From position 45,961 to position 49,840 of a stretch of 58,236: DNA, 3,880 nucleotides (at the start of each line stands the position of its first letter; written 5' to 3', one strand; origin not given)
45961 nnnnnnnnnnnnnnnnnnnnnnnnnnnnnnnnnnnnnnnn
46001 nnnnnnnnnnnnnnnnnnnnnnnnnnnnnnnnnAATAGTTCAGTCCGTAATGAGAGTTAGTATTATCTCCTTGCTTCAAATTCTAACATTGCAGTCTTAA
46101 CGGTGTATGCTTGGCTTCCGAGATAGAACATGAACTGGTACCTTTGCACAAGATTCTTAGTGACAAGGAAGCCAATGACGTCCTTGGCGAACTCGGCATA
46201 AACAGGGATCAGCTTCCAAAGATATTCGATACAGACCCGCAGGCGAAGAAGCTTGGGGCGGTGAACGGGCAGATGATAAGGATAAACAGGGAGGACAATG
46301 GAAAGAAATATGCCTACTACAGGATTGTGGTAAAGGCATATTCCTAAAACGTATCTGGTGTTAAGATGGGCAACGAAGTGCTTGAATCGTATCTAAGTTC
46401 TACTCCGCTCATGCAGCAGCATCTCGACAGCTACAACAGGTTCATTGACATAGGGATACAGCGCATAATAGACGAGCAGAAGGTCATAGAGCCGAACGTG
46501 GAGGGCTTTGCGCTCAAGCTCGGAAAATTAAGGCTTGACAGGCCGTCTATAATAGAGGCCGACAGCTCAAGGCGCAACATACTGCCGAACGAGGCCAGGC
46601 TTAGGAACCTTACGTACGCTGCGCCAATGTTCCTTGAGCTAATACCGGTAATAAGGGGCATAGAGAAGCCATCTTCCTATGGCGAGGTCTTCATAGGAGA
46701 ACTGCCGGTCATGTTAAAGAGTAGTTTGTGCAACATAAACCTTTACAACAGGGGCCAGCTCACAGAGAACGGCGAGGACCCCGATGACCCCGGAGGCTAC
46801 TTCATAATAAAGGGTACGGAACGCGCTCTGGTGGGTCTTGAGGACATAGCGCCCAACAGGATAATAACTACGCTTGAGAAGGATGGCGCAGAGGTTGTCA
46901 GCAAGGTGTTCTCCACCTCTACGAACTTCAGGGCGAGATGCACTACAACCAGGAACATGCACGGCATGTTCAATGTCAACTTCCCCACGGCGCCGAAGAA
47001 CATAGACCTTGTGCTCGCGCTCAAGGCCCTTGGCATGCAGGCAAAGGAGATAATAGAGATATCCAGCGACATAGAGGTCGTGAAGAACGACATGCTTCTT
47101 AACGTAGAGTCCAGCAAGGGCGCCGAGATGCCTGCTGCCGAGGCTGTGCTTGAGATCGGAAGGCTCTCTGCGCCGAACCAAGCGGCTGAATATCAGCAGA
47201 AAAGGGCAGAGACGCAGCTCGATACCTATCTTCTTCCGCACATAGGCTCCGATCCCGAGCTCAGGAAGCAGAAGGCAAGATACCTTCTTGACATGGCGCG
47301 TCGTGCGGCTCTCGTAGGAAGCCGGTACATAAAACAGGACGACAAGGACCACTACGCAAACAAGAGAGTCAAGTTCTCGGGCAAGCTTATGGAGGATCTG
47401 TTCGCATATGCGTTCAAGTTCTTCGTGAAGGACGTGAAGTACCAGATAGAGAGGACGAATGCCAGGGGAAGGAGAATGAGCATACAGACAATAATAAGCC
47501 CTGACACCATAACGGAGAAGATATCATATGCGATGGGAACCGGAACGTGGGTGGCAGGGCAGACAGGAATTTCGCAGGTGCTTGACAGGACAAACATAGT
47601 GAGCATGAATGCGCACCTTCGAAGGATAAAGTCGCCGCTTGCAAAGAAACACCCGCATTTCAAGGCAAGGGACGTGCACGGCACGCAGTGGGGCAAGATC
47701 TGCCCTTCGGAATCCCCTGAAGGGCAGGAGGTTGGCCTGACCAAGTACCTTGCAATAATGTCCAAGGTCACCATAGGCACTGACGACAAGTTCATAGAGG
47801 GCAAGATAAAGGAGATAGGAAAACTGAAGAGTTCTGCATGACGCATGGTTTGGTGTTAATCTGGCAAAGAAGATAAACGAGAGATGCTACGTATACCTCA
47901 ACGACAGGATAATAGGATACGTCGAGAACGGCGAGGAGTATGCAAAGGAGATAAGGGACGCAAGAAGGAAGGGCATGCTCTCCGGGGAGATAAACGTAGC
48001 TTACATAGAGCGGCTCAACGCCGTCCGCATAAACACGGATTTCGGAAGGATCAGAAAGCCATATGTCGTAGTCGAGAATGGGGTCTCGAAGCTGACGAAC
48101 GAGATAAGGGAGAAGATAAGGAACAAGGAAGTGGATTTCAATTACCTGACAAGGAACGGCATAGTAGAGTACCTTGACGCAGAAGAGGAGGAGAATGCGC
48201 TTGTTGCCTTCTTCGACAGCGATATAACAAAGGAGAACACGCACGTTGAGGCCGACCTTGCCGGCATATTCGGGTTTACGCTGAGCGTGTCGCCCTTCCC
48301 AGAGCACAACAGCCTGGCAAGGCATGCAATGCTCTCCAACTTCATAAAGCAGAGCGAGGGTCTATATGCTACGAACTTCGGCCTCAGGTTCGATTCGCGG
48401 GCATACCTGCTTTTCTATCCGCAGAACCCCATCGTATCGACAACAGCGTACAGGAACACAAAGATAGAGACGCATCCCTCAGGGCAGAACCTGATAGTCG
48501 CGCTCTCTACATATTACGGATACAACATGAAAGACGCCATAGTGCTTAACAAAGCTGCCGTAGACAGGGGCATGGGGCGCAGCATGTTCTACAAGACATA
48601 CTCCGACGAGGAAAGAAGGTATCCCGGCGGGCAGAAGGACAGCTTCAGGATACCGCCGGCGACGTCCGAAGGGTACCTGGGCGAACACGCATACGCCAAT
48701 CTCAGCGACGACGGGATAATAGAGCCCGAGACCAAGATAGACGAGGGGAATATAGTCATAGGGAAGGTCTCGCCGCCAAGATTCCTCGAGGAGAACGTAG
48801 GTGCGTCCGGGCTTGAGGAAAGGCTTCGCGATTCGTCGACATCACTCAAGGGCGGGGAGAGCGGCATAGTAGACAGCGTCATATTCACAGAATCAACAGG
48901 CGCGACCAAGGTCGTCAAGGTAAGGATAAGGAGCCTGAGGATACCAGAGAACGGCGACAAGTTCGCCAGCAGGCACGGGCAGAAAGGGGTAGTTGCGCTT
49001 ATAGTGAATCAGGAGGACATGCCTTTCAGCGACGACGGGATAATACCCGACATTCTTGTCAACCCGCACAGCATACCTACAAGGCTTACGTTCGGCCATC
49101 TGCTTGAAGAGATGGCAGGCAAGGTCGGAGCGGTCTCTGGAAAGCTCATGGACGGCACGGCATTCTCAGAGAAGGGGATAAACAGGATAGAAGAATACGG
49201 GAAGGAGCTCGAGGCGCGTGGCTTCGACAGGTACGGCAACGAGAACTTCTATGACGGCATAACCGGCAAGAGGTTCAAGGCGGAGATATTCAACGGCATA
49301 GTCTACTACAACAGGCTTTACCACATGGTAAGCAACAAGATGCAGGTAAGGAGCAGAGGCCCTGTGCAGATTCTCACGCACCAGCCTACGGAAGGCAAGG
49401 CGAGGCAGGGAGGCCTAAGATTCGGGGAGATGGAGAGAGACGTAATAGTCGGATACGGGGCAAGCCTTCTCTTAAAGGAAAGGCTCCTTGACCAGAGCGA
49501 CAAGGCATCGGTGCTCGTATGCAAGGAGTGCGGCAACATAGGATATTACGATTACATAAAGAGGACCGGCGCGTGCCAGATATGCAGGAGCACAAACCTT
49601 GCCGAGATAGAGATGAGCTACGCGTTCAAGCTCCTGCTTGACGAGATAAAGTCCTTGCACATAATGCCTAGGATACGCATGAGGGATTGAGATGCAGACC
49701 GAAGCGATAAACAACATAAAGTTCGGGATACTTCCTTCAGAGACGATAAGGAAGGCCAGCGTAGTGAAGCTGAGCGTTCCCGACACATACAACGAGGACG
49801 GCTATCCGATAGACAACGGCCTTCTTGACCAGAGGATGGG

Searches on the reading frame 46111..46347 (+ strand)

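Call 58: search_protein_families(library=pfam, proteins=[window:46111-46347:+], max_evalue=0.001)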
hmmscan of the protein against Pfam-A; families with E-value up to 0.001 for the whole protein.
window:46111-46347:+ (78 aa): 1 family
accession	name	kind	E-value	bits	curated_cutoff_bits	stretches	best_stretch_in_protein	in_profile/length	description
PF01191.24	RNA_pol_Rpb5_C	-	2e-21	76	23.5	1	6-73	5-73/73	RNA polymerase Rpb5, C-terminal domain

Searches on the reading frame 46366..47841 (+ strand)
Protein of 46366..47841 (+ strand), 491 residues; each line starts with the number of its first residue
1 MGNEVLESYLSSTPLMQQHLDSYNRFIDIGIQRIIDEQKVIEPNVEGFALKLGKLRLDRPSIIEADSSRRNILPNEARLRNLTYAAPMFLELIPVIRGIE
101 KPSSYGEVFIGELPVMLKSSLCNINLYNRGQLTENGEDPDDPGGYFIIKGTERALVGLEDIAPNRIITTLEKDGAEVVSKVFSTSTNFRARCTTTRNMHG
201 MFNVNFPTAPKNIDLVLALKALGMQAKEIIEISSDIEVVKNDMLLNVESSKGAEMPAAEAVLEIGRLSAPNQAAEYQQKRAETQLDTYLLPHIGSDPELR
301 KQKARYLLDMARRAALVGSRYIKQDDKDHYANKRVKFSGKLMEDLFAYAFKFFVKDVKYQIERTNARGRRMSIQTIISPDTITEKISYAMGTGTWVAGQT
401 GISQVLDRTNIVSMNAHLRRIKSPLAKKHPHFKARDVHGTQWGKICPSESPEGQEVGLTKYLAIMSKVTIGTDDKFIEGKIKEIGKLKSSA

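Call 58: search_protein_families(library=pfam, proteins=[window:46366-47841:+], max_evalue=0.001)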
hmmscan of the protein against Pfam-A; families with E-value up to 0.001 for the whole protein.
window:46366-47841:+ (491 aa): 3 families
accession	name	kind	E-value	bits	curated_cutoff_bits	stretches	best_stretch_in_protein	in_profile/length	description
PF04563.20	RNA_pol_Rpb2_1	-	2.2e-49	168.2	28.2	1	15-384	2-203/203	RNA polymerase beta subunit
PF04565.21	RNA_pol_Rpb2_3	-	9.1e-22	77.4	21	1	404-468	1-68/68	RNA polymerase Rpb2, domain 3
PF04561.19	RNA_pol_Rpb2_2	-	1.7e-17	64.2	21.7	1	163-336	2-190/190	RNA polymerase Rpb2, domain 2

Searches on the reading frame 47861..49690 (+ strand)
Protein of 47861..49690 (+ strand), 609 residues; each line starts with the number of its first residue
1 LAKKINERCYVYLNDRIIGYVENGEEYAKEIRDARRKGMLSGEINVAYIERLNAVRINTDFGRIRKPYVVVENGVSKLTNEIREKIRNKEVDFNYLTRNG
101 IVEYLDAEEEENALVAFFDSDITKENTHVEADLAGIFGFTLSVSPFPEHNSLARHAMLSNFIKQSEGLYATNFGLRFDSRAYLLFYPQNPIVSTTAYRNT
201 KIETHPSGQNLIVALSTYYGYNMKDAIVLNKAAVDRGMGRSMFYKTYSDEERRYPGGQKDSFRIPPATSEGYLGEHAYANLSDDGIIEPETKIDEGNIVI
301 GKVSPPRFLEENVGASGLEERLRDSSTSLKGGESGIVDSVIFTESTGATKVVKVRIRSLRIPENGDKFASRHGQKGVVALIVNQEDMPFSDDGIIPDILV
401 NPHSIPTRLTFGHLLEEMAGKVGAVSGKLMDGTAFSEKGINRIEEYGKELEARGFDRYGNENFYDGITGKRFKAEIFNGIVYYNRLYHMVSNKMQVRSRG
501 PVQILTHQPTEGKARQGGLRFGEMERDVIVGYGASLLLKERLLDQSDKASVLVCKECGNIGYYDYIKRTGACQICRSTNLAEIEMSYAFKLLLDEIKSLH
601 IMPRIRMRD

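Call 58: search_protein_families(library=pfam, proteins=[window:47861-49690:+], max_evalue=0.001)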
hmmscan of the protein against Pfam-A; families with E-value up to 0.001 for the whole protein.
window:47861-49690:+ (609 aa): 4 families
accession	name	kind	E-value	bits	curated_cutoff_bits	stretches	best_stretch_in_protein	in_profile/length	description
PF00562.33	RNA_pol_Rpb2_6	-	8.6e-124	413.9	23.4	1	142-515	3-373/373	RNA polymerase Rpb2, domain 6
PF04560.25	RNA_pol_Rpb2_7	-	7.7e-27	94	32.1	1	517-606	1-85/87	RNA polymerase Rpb2, domain 7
PF04566.18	RNA_pol_Rpb2_4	-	2.2e-15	56.9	28.7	1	11-72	1-62/62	RNA polymerase Rpb2, domain 4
PF04567.22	RNA_pol_Rpb2_5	-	1.6e-07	32.5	21.1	1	93-127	1-35/66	RNA polymerase Rpb2, domain 5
